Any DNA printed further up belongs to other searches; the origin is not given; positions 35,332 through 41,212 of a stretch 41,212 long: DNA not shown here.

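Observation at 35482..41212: A second giant lipoprotein gene that the ORF track misses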

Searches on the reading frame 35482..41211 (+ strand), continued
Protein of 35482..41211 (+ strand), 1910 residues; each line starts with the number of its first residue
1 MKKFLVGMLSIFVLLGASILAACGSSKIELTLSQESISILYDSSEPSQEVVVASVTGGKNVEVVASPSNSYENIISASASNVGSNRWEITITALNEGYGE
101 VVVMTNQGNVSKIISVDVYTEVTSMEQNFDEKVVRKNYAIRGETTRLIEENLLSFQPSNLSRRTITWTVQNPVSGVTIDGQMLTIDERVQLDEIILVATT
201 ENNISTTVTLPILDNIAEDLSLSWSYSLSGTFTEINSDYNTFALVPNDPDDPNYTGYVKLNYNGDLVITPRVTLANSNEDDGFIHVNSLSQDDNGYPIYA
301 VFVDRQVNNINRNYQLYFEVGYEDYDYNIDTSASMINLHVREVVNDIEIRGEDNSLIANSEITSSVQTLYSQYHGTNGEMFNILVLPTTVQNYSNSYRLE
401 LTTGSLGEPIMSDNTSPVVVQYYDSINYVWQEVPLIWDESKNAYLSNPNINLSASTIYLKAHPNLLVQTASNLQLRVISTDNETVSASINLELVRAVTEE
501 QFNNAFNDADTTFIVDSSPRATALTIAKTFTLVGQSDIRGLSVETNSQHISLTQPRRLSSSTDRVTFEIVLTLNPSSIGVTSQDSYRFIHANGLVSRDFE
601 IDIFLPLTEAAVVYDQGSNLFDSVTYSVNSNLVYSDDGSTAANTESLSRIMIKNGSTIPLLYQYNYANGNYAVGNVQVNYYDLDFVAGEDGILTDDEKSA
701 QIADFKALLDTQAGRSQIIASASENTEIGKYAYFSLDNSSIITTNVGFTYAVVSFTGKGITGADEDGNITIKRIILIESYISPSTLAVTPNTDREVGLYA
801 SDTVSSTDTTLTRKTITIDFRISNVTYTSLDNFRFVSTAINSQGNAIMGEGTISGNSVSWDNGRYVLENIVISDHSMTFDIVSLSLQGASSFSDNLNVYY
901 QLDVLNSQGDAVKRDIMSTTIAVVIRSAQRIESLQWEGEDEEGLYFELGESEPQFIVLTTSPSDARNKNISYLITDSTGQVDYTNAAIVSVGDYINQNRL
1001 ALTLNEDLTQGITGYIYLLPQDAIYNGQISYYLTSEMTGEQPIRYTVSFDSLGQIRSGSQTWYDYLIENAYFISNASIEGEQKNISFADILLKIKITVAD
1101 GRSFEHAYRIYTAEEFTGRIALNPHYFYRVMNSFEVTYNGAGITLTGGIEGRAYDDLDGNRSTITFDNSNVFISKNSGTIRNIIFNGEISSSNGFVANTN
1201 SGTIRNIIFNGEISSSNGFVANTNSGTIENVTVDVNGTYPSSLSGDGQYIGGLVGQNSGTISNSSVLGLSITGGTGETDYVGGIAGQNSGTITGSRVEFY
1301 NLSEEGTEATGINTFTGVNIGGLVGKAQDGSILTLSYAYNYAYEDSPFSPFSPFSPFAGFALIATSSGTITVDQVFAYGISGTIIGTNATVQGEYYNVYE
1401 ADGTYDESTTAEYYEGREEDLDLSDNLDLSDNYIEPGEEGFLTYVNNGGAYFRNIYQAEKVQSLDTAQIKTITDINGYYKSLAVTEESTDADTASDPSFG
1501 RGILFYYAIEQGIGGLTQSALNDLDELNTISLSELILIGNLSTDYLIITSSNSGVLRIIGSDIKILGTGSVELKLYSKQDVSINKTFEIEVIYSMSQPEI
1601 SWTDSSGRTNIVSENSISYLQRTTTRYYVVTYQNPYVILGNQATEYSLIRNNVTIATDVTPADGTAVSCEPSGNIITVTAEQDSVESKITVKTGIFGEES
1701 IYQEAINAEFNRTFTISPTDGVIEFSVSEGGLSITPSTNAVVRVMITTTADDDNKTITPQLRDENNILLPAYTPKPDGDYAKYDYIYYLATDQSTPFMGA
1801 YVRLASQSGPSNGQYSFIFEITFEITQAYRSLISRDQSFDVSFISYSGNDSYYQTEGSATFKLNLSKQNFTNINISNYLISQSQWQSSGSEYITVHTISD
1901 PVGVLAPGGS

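Call 86: search_solved_structures(query=A5, max_evalue=1, show_alignments=1)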
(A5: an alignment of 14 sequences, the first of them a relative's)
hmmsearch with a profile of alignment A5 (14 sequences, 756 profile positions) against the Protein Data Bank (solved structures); distinct sequences matched with E-value up to 1: 6.
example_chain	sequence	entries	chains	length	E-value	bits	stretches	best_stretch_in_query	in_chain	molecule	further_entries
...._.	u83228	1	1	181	0.17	13.3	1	608-696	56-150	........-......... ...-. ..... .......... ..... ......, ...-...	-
6d2p_C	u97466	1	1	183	0.18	13.2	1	608-696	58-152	Germline-targeting HIV-1 gp120 engineered outer domain eOD-GT8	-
9cf6_G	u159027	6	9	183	0.18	13.2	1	608-696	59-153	Germline-targeting HIV-1 gp120 engineered outer domain eODgt8 | Germline-targeting HIV-1 gp120 engineered outer domain eOD-GT8-mingly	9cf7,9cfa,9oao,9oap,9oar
5ies_C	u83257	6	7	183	0.19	13.2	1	608-696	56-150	Germline-targeting HIV-1 gp120 engineered outer domain eOD-GT8 | eOD-GT8 engineered mutant of gp120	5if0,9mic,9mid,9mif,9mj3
9oaq_C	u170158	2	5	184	0.26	12.7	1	608-696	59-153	Germline-targeting HIV-1 gp120 engineered outer domain eOD-GT8-mingly-N276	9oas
6p8n_C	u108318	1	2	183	0.38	12.2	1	608-696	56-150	Env outer domain eOD-GT8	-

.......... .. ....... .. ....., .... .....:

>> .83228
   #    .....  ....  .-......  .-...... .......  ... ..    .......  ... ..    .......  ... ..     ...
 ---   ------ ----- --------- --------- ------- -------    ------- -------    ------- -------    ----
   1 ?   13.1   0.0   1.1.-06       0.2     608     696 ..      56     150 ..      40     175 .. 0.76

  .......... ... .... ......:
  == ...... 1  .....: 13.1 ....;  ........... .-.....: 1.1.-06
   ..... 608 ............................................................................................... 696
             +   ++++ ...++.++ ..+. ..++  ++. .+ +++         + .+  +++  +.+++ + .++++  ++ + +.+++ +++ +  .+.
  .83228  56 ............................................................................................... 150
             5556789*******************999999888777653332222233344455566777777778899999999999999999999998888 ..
